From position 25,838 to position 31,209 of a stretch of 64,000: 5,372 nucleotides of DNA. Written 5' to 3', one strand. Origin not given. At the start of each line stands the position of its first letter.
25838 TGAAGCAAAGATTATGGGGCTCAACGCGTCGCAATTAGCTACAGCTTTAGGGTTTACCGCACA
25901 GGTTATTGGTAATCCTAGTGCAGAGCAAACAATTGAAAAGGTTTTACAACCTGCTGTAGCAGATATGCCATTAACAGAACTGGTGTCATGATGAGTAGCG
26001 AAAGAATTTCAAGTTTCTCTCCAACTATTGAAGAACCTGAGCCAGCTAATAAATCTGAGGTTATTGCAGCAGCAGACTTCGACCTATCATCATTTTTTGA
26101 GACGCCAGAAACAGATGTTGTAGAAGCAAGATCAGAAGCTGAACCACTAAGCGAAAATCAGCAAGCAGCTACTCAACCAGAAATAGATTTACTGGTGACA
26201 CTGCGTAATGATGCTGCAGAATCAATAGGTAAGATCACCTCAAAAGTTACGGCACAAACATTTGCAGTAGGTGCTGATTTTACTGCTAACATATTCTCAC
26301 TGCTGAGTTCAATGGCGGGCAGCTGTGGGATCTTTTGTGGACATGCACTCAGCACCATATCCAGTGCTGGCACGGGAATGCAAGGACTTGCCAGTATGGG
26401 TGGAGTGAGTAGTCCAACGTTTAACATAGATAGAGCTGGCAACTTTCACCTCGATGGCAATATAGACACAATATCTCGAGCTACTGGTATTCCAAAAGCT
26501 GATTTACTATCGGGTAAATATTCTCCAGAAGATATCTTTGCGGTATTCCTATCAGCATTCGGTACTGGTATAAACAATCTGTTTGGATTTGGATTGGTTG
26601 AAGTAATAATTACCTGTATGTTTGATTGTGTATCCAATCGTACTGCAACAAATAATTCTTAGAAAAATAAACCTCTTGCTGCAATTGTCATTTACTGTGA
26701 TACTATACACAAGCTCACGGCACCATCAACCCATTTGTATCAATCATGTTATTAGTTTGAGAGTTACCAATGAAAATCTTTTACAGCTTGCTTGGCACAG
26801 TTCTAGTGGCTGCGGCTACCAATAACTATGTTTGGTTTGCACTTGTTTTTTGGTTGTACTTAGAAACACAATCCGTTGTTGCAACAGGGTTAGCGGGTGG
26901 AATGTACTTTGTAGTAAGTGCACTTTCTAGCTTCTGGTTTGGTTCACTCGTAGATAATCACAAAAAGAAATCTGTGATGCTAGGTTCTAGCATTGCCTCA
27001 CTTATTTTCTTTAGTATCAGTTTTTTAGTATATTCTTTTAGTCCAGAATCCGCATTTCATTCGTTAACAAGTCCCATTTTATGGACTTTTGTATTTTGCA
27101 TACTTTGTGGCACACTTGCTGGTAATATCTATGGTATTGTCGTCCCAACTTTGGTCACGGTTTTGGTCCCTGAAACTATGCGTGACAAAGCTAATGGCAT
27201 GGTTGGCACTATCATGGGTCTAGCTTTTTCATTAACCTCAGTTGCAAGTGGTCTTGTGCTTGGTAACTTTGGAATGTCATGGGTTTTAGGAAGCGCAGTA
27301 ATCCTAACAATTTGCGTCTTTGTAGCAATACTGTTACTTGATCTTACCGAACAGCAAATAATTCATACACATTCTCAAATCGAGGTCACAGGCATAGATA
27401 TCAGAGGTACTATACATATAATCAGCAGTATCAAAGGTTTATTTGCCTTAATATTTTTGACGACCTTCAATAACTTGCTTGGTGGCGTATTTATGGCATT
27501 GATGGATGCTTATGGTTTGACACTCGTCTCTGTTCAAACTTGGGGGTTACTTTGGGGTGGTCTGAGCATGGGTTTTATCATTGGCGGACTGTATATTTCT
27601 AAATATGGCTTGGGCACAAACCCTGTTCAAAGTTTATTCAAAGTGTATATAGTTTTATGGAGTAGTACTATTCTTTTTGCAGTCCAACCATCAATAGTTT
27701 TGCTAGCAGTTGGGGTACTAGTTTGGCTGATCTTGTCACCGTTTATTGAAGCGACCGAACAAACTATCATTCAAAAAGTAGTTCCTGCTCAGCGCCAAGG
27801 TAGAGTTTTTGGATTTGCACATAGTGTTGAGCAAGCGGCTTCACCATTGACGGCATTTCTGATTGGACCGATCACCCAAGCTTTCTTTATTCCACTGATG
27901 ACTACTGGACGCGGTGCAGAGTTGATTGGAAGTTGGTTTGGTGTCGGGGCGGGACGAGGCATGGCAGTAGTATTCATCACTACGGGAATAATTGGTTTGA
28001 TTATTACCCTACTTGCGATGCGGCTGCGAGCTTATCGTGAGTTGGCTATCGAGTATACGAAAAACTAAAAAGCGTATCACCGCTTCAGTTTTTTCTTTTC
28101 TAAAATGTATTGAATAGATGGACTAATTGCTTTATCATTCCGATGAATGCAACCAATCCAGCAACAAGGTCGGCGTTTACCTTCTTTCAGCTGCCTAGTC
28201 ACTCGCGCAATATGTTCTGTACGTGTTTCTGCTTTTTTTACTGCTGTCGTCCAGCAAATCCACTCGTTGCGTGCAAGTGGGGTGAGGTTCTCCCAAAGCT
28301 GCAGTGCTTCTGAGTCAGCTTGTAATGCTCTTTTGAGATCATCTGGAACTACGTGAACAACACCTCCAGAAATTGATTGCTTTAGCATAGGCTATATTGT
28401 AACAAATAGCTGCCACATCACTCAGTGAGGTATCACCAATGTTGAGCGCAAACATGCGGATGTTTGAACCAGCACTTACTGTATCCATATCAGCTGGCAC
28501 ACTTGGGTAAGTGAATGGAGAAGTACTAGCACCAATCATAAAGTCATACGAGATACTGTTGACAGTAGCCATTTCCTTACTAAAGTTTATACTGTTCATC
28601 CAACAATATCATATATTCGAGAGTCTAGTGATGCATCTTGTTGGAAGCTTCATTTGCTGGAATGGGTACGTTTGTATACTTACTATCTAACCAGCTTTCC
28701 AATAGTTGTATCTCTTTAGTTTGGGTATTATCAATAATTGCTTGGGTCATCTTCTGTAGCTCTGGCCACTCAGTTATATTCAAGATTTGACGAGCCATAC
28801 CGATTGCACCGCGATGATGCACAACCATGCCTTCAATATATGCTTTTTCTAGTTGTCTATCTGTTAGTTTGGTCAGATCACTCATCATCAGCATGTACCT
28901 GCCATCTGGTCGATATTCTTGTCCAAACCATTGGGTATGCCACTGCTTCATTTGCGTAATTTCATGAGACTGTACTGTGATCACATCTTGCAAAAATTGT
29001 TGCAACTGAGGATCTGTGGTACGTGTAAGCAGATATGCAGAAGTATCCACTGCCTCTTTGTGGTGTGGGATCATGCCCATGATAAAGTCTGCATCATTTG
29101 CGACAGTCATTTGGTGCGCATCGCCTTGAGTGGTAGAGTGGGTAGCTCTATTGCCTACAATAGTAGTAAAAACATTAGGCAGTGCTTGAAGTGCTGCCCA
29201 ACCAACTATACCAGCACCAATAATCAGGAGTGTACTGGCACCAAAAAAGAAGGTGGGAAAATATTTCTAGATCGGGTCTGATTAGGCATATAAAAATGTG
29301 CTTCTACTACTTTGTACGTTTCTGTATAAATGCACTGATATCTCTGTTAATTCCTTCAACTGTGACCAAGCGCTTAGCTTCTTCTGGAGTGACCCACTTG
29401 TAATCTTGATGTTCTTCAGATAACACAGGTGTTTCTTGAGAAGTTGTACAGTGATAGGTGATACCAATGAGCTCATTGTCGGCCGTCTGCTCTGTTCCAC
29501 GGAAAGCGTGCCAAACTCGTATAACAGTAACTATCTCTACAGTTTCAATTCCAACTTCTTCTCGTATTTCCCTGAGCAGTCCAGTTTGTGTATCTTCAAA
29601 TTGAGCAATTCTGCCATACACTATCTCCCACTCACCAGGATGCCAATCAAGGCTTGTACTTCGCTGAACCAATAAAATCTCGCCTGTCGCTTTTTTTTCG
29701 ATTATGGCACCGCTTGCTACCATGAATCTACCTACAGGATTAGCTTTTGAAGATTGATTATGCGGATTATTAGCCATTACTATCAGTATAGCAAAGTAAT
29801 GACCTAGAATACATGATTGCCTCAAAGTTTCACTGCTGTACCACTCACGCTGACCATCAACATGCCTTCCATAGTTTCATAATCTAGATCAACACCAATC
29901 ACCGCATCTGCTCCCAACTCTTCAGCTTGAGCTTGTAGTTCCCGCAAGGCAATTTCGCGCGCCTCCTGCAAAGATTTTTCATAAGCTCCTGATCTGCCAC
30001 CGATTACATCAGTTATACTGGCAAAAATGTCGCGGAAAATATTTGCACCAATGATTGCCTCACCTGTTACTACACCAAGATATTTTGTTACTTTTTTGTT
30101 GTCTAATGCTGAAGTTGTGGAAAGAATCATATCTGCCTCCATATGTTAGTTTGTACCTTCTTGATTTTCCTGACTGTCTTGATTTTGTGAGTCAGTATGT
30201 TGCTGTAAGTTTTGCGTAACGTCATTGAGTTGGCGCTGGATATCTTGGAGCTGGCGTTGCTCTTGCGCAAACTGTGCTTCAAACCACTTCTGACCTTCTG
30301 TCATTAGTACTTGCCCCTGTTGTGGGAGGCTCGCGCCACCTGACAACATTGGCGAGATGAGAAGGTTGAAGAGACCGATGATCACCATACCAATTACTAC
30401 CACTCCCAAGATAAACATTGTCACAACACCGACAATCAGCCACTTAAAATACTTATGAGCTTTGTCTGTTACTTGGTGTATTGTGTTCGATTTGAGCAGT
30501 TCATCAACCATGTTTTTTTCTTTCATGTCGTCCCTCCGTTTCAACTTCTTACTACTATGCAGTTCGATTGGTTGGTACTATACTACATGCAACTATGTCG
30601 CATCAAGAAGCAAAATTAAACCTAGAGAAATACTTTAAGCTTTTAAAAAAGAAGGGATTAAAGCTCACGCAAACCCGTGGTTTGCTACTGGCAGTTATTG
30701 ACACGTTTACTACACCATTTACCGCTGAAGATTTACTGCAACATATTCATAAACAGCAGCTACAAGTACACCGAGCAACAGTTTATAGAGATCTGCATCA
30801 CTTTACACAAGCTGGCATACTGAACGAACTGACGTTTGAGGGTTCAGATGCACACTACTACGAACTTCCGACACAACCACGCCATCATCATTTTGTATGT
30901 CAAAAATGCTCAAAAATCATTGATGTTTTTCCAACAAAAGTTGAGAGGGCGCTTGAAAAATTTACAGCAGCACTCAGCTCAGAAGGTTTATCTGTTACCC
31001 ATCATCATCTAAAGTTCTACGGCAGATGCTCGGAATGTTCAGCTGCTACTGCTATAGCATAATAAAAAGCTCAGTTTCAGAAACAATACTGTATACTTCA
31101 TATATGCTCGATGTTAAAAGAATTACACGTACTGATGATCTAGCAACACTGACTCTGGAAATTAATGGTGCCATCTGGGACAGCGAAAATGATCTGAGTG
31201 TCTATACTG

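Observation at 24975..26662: Translationally coupled pair of unknown proteins (338 aa + 224 aa) with atypical composition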

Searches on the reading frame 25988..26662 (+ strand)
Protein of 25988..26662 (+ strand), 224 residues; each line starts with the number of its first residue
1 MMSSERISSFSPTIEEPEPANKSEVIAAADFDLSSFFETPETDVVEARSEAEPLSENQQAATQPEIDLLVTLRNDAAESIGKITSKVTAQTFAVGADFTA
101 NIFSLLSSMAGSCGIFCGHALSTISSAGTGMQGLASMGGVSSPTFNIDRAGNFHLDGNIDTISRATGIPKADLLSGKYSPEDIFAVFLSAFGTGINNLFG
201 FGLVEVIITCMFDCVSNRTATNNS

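Call 4: search_protein_families(library=pfam, proteins=[window:25988-26662:+], max_evalue=1)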
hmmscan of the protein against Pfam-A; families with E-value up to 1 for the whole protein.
window:25988-26662:+ (224 aa): 1 family
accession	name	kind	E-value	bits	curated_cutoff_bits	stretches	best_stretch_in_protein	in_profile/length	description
PF22475.2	YhfS-like_C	-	0.2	12.5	27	1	67-113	27-73/101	YhfS-like, C-terminal domain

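Call 5: search_protein_families(library=ncbifam, proteins=[window:25988-26662:+], max_evalue=1)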
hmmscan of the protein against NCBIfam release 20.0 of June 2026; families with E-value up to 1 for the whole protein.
window:25988-26662:+ (224 aa): 0 families

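Call 7: find_homologous_proteins(query=window:25988-26662:+, max_evalue=0.01)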
Query window:25988-26662:+ (224 aa): 4 proteins with E <= 0.01 among 490 candidates.
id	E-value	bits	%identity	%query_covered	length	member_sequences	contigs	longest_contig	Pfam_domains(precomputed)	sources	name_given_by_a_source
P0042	1.4e-137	474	100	100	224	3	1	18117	-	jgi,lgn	jgi:hypothetical protein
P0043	2.6e-53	199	49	96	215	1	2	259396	-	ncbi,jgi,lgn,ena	jgi:hypothetical protein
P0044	2.5e-46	176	47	88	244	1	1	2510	-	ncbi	-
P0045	4.1e-30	123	48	59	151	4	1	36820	-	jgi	jgi:hypothetical protein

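Call 12: find_encoding_contigs(protein=P0042, flank=10000, max_places=4)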
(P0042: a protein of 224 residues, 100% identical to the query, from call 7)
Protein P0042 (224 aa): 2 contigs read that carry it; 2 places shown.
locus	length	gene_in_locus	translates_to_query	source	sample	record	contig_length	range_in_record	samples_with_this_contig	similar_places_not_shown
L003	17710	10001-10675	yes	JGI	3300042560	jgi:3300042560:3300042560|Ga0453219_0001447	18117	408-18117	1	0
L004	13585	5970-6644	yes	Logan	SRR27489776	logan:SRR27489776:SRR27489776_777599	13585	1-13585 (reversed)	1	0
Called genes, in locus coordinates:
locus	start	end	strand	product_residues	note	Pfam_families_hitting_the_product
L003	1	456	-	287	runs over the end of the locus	?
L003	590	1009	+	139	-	-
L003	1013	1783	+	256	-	PF01509:TruB_N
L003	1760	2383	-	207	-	PF01794:Ferric_reduct (faint)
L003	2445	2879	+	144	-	-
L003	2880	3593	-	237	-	PF01569:PAP2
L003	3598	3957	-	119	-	PF01219:DAGK_prokar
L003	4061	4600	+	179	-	PF08002:DUF1697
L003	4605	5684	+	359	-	PF01757:Acyl_transf_3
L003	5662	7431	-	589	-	PF00664:ABC_membrane, PF02463:SMC_N (weak), PF03193:RsgA_GTPase (weak), PF00005:ABC_tran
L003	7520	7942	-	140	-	PF08818:DUF1801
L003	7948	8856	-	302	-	PF00903:Glyoxalase (faint), PF06983:3-dmu-9_3-mt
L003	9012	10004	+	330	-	-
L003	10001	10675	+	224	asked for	-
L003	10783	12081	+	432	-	PF07690:MFS_1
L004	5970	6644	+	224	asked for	-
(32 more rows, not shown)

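Call 22: find_homologous_proteins(query=A2, max_evalue=0.01)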
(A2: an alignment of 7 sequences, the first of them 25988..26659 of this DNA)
Query A2 (7 sequences) (224 aa, profile of the alignment): 8 proteins with E <= 0.01 among 8000 candidates.
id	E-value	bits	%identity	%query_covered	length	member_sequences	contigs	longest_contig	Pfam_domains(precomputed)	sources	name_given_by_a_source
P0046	2.7e-94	333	45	69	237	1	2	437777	-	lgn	-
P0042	4.5e-94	332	100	100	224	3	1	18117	-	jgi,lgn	jgi:hypothetical protein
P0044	1.0e-91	325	47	88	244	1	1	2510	-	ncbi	-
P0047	2.4e-77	278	37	87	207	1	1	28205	-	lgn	-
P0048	4.7e-74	267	43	95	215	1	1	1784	-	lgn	-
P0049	4.9e-74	267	48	90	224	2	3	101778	-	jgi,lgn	-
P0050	3.4e-70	254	46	68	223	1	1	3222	-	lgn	-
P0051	8.0e-70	253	36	88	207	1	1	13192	-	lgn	-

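Call 37: predict_structure(alignment_id=A3)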
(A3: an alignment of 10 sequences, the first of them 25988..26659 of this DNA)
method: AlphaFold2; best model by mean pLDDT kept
length: 224 residues; sequences in the alignment: 10
mean_pLDDT: 51.5   pTM: 0.29
mean pLDDT of the five models: 51.5, 49.8, 49.2, 47.0, 45.6
residues with pLDDT >= 90: 2; 70-90: 31; 50-70: 58; < 50: 133
segments of 3 or more residues with pLDDT < 50: 1-25, 38-73, 77-101, 104-140, 216-224
pLDDT, mean of each block of 10 residues (from residue 1): 41 41 50 60 35 36 42 48 37 45 47 43 38 33 64 69 83 86 78 63 53 48 40
secondary structure, 60 per line:
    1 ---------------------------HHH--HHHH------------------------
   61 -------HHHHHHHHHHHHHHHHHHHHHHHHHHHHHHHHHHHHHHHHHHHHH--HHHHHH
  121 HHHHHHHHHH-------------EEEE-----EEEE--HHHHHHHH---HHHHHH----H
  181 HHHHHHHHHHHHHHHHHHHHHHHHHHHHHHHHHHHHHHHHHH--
elements in order: H33-36 H68-112 H115-130 E144-147 E153-156 H159-166 H170-175 H180-222

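Call 51: search_protein_families(library=padloc, proteins=[window:25988-26662:+], max_evalue=1)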
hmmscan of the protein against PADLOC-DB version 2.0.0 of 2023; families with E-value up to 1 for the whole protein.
window:25988-26662:+ (224 aa): 0 families

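Call 52: search_protein_families(library=phrogs, proteins=[window:25988-26662:+], max_evalue=1)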
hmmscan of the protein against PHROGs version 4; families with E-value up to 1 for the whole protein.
window:25988-26662:+ (224 aa): 1 family
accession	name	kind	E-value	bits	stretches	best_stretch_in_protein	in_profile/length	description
phrog_2328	-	transcription regulation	0.041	14.7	1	125-181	25-82/128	transcriptional repressor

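Call 54: search_solved_structures(query=A3, max_evalue=10)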
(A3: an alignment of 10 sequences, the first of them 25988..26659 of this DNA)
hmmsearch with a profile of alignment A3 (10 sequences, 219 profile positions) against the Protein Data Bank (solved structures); distinct sequences matched with E-value up to 10: 0.

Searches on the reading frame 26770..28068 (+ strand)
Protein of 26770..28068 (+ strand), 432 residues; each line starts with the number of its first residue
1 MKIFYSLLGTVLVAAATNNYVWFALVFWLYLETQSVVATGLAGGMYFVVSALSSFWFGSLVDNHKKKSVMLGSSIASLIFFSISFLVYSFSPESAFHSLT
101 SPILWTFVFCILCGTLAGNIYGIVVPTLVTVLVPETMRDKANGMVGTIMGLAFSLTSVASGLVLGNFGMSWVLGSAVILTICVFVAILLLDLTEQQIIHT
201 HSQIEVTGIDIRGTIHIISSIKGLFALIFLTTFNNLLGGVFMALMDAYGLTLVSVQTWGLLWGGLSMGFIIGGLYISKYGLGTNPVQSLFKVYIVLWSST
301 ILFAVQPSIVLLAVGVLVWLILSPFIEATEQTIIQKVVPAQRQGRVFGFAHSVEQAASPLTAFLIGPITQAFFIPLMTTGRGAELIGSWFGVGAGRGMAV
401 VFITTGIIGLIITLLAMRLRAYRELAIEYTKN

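Call 13: search_protein_families(library=pfam, proteins=[window:26770-28068:+], max_evalue=0.001)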
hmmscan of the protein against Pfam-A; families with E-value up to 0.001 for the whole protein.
window:26770-28068:+ (432 aa): 1 family
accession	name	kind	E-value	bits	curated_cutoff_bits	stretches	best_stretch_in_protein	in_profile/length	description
PF07690.21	MFS_1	-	1.3e-22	80.7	33.4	1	9-359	3-344/347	Major Facilitator Superfamily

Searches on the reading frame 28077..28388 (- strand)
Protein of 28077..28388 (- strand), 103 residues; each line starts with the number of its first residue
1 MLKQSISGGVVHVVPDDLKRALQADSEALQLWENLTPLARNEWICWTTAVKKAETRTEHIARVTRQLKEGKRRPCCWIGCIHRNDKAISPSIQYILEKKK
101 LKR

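Call 13: search_protein_families(library=pfam, proteins=[window:28077-28388:-], max_evalue=0.001)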
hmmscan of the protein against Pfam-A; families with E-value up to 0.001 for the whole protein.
window:28077-28388:- (103 aa): 1 family
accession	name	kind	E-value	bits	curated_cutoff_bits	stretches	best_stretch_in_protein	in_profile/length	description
PF13376.11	OmdA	-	6.4e-18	64.9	25.6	1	13-70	3-60/60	Bacteriocin-protection, YdeI or OmpD-Associated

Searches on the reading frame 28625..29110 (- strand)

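Call 13: search_protein_families(library=pfam, proteins=[window:28625-29110:-], max_evalue=0.001)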
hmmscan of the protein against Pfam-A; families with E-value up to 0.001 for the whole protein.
window:28625-29110:- (161 aa): 3 families
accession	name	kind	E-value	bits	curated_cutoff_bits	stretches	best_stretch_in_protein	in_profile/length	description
PF03713.19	DUF305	-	1.1e-28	100.6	27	1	6-141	1-151/151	Domain of unknown function (DUF305)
PF13628.12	DUF4142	-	6.4e-08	33.4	27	0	74-124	73-123/138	Domain of unknown function (DUF4142)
PF07875.18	Coat_F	-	0.00031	21.3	25.7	0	5-44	1-40/63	Coat F domain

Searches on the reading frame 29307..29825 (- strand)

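Call 13: search_protein_families(library=pfam, proteins=[window:29307-29825:-], max_evalue=0.001)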
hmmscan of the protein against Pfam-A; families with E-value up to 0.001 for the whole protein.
window:29307-29825:- (172 aa): 2 families
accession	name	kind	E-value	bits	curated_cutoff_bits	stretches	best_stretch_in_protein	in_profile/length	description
PF00293.34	NUDIX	-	1e-17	64.9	21.1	1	36-152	4-119/134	NUDIX domain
PF14815.12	NUDIX_4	-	1.4e-05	25.3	35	1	42-152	5-100/113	NUDIX domain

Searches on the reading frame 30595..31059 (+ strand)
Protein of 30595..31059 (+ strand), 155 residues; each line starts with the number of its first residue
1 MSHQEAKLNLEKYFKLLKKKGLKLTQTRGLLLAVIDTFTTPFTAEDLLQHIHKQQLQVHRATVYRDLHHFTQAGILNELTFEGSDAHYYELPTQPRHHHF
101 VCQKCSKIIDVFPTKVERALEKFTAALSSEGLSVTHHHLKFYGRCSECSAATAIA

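Call 48: search_solved_structures(query=window:30595-31059:+, max_evalue=0.001, show_alignments=2)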
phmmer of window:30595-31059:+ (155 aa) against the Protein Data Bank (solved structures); distinct sequences matched with E-value up to 0.001: 26.
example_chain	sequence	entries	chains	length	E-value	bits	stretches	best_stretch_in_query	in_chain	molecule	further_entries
6d57_A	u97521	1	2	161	4.8e-20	75.2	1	6-150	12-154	Ferric uptake regulation protein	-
4ets_A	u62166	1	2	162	4.9e-20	75.2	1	6-150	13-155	Ferric uptake regulation protein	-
8j6w_A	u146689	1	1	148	6.3e-18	68.3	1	16-148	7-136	Ferric uptake regulation protein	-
2fe3_A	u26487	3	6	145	9e-18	67.8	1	10-150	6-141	Peroxide operon regulator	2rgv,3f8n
2w57_A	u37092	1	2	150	2e-15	60.2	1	16-147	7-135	FERRIC UPTAKE REGULATION PROTEIN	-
3eyy_A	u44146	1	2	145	1.3e-13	54.4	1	17-150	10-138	Putative iron uptake regulatory protein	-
5nbc_A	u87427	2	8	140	8.3e-13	51.7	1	17-149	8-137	Ferric uptake regulation protein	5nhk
2o03_A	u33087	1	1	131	6.2e-12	48.9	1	20-149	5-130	probable Zinc uptake regulation protein FurB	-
3mwm_A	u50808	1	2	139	1.5e-11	47.6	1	32-152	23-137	Putative metal uptake regulation protein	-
7vo0_G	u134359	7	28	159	1.7e-11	47.5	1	32-152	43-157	Putative metal uptake regulation protein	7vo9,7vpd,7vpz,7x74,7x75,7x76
1mzb_A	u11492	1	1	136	5.8e-11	45.7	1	17-144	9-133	ferric uptake regulation protein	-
2xig_A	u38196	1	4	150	2.8e-10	43.5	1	10-150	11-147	FERRIC UPTAKE REGULATION PROTEIN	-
4i7h_A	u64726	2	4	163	4.6e-10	42.8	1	2-150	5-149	peroxide stress sensing regulator | Peroxide stress regulator PerR, FUR family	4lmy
6h1c_A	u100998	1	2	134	7e-10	42.2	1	17-123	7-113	Ferric uptake regulation protein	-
9ire_A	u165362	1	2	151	1.2e-08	38.2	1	10-149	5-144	Ferric uptake regulation protein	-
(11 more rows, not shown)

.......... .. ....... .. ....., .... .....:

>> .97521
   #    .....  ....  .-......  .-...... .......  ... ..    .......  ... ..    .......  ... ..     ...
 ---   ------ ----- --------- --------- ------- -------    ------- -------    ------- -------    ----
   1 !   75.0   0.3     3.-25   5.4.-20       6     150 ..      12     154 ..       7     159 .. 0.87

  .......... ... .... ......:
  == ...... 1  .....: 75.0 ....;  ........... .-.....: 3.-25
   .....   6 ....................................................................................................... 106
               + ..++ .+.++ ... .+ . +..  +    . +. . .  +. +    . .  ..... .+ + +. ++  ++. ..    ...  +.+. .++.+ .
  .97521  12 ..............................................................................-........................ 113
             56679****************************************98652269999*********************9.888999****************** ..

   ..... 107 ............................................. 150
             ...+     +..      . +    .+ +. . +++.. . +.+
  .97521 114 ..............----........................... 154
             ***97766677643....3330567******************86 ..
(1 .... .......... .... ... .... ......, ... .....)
